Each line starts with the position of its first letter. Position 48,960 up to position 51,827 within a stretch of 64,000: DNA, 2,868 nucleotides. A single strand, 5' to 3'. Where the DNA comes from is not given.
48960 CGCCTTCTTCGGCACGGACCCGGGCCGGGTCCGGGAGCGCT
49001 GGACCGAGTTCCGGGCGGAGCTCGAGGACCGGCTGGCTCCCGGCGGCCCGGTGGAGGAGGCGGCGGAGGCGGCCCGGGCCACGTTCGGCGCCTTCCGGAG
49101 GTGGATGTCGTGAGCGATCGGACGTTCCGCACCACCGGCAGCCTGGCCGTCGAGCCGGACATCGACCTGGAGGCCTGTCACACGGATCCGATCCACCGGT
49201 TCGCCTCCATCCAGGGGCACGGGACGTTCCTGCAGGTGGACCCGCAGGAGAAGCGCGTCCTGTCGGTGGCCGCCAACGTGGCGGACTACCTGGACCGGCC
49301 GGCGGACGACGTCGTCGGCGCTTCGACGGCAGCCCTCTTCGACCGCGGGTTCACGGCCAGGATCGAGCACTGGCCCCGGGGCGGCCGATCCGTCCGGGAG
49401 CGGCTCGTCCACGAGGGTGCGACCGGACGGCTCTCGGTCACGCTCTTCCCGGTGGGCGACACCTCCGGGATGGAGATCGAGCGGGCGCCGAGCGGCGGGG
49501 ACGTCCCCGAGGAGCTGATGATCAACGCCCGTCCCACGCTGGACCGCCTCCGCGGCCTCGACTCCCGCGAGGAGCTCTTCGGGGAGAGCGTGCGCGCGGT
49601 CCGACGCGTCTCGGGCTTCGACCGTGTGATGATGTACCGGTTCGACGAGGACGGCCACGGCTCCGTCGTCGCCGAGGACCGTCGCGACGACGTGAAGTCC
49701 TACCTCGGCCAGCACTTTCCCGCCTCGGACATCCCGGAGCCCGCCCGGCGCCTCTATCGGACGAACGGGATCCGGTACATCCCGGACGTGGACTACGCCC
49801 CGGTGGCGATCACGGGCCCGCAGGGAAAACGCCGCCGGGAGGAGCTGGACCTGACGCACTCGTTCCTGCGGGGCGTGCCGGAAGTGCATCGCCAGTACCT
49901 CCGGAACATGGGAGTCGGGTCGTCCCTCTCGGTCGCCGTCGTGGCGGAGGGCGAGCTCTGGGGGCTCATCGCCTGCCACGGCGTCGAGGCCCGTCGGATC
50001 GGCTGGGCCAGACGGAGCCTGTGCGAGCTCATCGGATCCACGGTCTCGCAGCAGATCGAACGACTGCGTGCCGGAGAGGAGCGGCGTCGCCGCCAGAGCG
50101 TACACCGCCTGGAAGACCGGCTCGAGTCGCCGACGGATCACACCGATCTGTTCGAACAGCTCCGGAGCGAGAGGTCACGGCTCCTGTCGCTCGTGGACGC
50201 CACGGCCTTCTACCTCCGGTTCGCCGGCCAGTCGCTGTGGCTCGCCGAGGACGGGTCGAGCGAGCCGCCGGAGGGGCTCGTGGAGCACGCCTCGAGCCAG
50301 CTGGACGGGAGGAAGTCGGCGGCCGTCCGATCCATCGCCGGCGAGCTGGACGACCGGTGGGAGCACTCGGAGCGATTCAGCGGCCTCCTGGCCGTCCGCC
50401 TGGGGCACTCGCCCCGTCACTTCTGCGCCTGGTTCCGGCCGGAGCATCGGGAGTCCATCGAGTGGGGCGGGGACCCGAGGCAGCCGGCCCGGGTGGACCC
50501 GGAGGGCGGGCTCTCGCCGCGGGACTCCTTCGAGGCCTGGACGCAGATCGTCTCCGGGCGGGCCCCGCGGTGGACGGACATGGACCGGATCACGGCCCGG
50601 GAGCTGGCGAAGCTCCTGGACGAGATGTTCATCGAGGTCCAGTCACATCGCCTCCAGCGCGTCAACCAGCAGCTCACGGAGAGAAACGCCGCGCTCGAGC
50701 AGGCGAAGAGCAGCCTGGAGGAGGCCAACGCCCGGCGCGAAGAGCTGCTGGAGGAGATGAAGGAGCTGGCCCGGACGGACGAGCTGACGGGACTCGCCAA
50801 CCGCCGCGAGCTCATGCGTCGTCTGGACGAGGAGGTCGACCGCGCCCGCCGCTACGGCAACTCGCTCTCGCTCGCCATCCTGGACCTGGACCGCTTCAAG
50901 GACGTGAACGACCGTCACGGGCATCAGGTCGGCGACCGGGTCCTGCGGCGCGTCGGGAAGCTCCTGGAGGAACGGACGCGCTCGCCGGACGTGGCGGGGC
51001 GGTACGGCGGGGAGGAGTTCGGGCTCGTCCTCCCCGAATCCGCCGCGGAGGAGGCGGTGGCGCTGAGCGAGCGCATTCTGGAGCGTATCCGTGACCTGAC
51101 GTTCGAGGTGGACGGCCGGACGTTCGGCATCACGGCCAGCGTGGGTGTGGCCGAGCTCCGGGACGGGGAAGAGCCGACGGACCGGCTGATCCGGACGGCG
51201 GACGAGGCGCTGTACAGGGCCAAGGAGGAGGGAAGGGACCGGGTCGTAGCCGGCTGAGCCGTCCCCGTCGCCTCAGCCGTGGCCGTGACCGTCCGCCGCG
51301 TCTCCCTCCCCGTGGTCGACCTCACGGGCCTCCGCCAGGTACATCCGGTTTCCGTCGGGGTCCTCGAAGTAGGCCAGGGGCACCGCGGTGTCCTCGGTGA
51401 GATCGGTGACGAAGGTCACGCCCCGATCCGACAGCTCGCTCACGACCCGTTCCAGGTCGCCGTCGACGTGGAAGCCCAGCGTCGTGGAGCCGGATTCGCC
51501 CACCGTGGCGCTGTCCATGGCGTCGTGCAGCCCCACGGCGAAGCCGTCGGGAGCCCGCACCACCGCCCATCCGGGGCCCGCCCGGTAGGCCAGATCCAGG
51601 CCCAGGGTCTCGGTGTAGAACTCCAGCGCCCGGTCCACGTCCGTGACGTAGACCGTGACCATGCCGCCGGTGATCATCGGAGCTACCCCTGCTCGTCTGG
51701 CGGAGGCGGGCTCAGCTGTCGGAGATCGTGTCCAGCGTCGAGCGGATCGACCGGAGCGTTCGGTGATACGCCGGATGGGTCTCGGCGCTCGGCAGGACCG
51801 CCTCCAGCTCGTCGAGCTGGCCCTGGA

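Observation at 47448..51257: Photosensory c-di-GMP module: HExxH lipoprotein, FMN reductase, heme oxygenase and bacteriophytochrome-GGDEF chained by start/stop overlaps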

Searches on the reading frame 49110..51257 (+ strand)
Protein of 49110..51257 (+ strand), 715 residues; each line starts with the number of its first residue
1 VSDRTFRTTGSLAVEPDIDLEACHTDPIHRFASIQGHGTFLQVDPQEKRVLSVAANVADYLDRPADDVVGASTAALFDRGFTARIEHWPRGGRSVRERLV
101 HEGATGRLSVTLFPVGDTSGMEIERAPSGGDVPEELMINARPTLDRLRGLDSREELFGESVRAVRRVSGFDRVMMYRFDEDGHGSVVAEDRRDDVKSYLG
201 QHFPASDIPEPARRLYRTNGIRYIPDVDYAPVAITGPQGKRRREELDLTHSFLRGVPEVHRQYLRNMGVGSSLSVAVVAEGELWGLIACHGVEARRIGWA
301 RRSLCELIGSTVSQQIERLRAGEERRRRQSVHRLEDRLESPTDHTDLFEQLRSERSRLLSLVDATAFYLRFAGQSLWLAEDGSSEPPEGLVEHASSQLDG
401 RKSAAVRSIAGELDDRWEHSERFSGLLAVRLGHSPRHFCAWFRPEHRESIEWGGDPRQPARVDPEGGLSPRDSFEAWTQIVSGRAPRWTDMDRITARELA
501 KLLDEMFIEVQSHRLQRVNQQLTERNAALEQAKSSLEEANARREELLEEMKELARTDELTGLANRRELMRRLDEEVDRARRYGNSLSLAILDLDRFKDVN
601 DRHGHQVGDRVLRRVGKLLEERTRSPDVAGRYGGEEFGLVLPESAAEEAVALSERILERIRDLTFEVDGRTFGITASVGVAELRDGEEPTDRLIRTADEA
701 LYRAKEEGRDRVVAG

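Call 3: search_protein_families(library=pfam, proteins=[window:49110-51257:+], max_evalue=0.01)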
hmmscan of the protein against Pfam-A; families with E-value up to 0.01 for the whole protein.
window:49110-51257:+ (715 aa): 5 families
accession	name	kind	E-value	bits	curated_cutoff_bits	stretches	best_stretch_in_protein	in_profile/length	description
PF00990.26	GGDEF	-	2.3e-45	154.7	23.8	1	555-711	2-161/161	Diguanylate cyclase, GGDEF domain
PF00360.26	PHY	-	3.4e-30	105.2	27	1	340-507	11-178/183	Phytochrome region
PF01590.32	GAF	-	9.8e-15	55.7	22.4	1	153-317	2-130/133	GAF domain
PF08446.17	PAS_2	-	7.6e-10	39.9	21.4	1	23-92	1-70/107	PAS fold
PF13185.12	GAF_2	-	0.00025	21.7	28.6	0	152-316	3-135/136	GAF domain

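Call 6: search_protein_families(library=ncbifam, proteins=[window:49110-51257:+], max_evalue=0.01)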
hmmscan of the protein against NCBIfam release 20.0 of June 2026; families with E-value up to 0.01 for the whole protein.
window:49110-51257:+ (715 aa): 23 families
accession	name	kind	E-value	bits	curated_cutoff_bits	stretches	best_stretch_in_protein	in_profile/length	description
NF041576.1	bacphytchrmBphP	equivalog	1.4e-67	228.5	1040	1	17-529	7-525/622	bacteriophytochrome BphP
NF038266.1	diguan_SiaD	equivalog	1e-56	192.2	290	1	540-712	80-252/252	biofilm regulation diguanylate cyclase SiaD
TIGR00254.1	GGDEF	domain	3.6e-50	169.9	37.4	1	552-713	3-165/168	diguanylate cyclase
NF007135.0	PRK09581.1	equivalog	6.7e-47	160.3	474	1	546-714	284-454/457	PleD family two-component system response regulator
NF007380.0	PRK09894.1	equivalog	1.2e-44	152.9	256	1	514-713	89-285/296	diguanylate cyclase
NF007298.0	PRK09776.1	equivalog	7.7e-40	136.6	1135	1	546-712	676-842/1111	diguanylate cyclase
NF047654.1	DiguCycDgcRLepto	equivalog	1.5e-39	135.7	500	1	544-713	123-294/295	diguanylate cyclase DgcR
NF051473.1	DigCycDgcsShew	equivalog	4.3e-38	131.4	400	1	547-710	128-286/291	diguanylate cyclase DgcS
NF041606.1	dguan_cyc_DgcA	equivalog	6.2e-36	124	370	1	551-713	175-337/340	diguanylate cyclase DgcA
NF007423.1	PRK09966.1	equivalog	2.7e-35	122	325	1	533-705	215-390/390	diguanylate cyclase DgcN/YfiN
NF045675.1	PhdiestaseDibA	equivalog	7.5e-34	117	980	1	548-710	197-359/623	phosphodiesterase DibA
NF011955.1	PRK15426.1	equivalog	2.6e-33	115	408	1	553-714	397-560/564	cellulose biosynthesis regulator diguanylate cyclase DgcQ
NF007474.0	PRK10060.1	equivalog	7.8e-29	100.4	782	1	548-711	231-391/663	cyclic di-GMP phosphodiesterase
NF047872.1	GGDEF_GdpS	equivalog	1.5e-28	100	400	1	545-713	178-348/355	GGDEF domain-containing protein GdpS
NF007599.0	PRK10245.1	equivalog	2.6e-28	98.6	402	1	550-712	206-367/371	diguanylate cyclase AdrA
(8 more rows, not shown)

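Call 7: find_related_loci(query=window:49110-51257:+, collection=genome_contigs, flank=6000)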
Query window:49110-51257:+ (715 aa) in genome_contigs; peptide patterns used: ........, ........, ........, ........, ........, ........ (x = any residue, [..] = any of these).
430 stretches matched a pattern; 398 encode a relative of the query (tblastn E <= 1e-3); the best 80 are kept; 80 distinct loci.
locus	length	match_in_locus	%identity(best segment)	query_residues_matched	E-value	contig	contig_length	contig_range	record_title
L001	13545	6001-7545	33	18-530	2e-69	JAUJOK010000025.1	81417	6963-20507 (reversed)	MAG: Armatimonadaceae bacterium isolate YX3bin16 opera_contig_608, whole genome shotgun sequence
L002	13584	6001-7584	28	12-536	3e-67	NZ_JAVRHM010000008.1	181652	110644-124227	Autumnicola patrickiae strain F188 8, whole genome shotgun sequence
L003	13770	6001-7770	33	2-612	4e-63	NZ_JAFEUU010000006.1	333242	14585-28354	Sabulicella rubraurantiaca strain SYSU D01096 Scaffold6_1, whole genome shotgun sequence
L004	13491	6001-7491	29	12-506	5e-61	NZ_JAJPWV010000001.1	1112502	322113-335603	Mucilaginibacter roseus strain LMG 28454 Contig001, whole genome shotgun sequence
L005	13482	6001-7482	29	4-500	2e-60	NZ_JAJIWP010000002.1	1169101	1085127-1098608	Mucilaginibacter sp. UR6-1 contig2, whole genome shotgun sequence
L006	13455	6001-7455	28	17-499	8e-60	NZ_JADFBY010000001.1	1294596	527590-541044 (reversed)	Mucilaginibacter sp. JRF contig_01, whole genome shotgun sequence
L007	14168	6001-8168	32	10-692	8e-64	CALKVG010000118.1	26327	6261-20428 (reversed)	MAG TPA_asm: uncultured Myxococcales bacterium isolate SRR5457059_bin.51_CONCOCT_v1.1_MAG genome assembly, contig: ERZ79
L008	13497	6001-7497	28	12-506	1e-58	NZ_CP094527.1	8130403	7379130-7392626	Mucilaginibacter sp. SMC90 chromosome, complete genome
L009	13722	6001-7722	31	19-612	2e-58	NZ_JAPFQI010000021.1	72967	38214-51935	Sabulicella glaciei strain MDT2-1-1 _21, whole genome shotgun sequence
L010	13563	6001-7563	28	6-523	4e-57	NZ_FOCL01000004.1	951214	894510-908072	Mucilaginibacter gossypiicola strain Gh-48, whole genome shotgun sequence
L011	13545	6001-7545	28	12-523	1e-55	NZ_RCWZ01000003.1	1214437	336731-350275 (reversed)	Mucilaginibacter kameinonensis strain SCK scaffold3, whole genome shotgun sequence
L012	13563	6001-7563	28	6-523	3e-57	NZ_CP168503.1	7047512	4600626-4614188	Mucilaginibacter sp. Mucisp86 strain CT11-86 chromosome, complete genome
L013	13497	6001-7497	27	12-506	3e-57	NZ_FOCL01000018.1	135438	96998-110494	Mucilaginibacter gossypiicola strain Gh-48, whole genome shotgun sequence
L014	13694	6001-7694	50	535-715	3e-43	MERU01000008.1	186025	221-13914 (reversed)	MAG: Burkholderiales bacterium RIFCSPHIGHO2_01_FULL_63_240 rifcsphigho2_01_scaffold_62, whole genome shotgun sequence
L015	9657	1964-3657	49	544-714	4e-40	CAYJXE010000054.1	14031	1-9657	MAG TPA_asm: uncultured Aquabacterium sp. isolate ERP125453_co1_487 genome assembly, contig: NODE_4637_length_14031_cov_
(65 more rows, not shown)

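Call 13: find_encoding_contigs(protein=window:49110-51257:+, flank=3000, max_places=6)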
Protein window:49110-51257:+ (715 aa): 1 contig read that carries it; 1 place shown.
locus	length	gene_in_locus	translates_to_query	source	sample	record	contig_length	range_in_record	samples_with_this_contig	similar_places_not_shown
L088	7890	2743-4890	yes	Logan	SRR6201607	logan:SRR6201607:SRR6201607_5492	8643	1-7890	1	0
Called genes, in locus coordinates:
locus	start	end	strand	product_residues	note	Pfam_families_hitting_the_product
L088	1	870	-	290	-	?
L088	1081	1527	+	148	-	-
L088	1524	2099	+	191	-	PF03358:FMN_red, PF02525:Flavodoxin_2 (weak)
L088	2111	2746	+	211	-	PF01126:Heme_oxygenase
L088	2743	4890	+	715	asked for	PF08446:PAS_2, PF01590:GAF, PF00360:PHY, PF00990:GGDEF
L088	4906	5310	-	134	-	PF00903:Glyoxalase, PF18029:Glyoxalase_6 (weak)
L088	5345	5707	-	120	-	-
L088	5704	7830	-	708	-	PF26550:Tricorn_2nd (weak), PF00930:DPPIV_N (faint), PF07676:PD40 (faint), PF25174:Beta-prop_THOC3 (faint), PF26549:Tricorn_N, PF20434:BD-FAE (faint), PF00326:Peptidase_S9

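Call 25: search_solved_structures(query=window:49110-51257:+, max_evalue=1e-10, show_alignments=2)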
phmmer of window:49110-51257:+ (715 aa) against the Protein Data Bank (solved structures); distinct sequences matched with E-value up to 1e-10: 146 (the best 60 are shown).
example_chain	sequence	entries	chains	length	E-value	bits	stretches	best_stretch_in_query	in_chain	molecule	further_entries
5llw_B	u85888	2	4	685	6.3e-86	292.5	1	20-713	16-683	Diguanylate cyclase (GGDEF) domain-containing protein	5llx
6et7_A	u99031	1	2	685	7.3e-85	289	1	20-713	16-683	Diguanylate cyclase (GGDEF) domain-containing protein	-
4gw9_A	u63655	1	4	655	5.5e-70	239.8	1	17-524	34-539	bacteriophytochrome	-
8uph_A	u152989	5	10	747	1e-69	238.9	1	17-531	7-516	Bacteriophytochrome (Light-regulated signal transduction histidine kinase)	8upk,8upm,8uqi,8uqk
5oy5_A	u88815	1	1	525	2.1e-69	237.9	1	17-506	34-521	BphP1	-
6bap_A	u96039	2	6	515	3e-69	237.4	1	10-505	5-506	Photoreceptor-histidine kinase BphP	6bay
9ys3_A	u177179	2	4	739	6.8e-69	236.2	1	20-531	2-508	Bacteriophytochrome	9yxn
7jr5_A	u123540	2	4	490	6.8e-69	236.2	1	17-492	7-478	Photoreceptor-histidine kinase BphP | histidine kinase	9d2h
2vea_A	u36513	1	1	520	2e-68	234.6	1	17-508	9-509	PHYTOCHROME-LIKE PROTEIN CPH1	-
8rvx_A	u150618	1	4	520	2.7e-68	234.2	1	17-508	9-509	Phytochrome-like protein Cph1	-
8u4x_A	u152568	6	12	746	4.1e-68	233.6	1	20-505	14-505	histidine kinase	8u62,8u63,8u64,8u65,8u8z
6bao_A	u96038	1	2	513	5.9e-68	233.1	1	10-504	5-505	Photoreceptor-histidine kinase BphP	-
6ptq_A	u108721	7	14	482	6.2e-68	233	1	19-492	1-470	Photoreceptor-histidine kinase BphP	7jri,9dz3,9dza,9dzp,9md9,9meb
6ptx_A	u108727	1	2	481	6.3e-68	233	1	19-492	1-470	Photoreceptor-histidine kinase BphP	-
3zq5_A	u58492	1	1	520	7.2e-68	232.8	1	17-508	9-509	PHYTOCHROME-LIKE PROTEIN CPH1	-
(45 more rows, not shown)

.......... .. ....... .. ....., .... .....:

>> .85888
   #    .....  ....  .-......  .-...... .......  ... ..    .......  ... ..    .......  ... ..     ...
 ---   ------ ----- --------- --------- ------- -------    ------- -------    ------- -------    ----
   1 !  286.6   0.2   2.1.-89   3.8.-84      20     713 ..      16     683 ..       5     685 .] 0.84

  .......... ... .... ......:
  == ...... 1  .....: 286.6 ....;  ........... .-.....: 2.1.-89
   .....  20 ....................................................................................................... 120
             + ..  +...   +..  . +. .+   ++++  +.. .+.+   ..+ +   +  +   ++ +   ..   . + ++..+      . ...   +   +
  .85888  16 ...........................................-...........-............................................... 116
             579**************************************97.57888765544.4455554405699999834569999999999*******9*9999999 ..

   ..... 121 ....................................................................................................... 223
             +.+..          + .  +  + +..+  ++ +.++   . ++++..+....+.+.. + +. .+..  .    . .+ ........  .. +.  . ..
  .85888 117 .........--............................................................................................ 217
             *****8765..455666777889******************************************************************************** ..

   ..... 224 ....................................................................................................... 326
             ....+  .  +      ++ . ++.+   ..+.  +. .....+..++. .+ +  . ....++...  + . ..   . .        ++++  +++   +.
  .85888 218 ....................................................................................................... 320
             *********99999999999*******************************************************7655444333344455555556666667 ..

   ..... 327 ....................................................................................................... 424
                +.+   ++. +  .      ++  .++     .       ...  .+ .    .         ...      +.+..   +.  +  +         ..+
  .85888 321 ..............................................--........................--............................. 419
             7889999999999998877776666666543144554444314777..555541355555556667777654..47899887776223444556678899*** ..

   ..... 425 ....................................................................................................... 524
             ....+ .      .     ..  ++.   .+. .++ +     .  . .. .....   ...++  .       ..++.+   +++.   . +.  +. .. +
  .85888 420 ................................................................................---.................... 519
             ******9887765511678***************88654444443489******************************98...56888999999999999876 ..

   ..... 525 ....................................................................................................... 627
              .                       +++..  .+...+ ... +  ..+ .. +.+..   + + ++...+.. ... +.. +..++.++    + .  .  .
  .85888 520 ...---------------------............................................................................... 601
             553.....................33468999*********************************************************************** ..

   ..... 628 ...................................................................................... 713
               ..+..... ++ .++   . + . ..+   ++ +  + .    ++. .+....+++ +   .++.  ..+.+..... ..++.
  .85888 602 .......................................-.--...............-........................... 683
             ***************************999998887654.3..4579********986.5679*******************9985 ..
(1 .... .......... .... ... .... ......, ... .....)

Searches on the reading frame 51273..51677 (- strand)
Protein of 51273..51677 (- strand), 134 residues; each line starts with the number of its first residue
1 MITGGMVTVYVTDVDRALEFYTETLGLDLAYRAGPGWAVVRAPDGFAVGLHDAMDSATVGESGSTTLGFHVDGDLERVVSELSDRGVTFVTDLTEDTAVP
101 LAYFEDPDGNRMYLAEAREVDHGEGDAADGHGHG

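Call 3: search_protein_families(library=pfam, proteins=[window:51273-51677:-], max_evalue=0.01)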
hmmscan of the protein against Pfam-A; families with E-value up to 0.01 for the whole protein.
window:51273-51677:- (134 aa): 5 families
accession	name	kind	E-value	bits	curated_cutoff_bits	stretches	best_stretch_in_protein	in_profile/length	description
PF00903.31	Glyoxalase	-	4.6e-13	50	20.6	1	7-111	5-118/121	Glyoxalase/Bleomycin resistance protein/Dioxygenase superfamily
PF18029.7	Glyoxalase_6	-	6e-07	30.5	23.6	1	7-113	2-104/106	Glyoxalase-like domain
PF13669.12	Glyoxalase_4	-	0.00021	22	27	1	9-92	5-96/109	Glyoxalase/Bleomycin resistance protein/Dioxygenase superfamily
PF22677.2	Ble-like_N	-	0.00042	20.4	24.5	1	9-31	7-29/41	Bleomycin resistance protein-like N-terminal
PF12681.13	Glyoxalase_2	-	0.0006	20.2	30.1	1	7-116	4-115/118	Glyoxalase-like domain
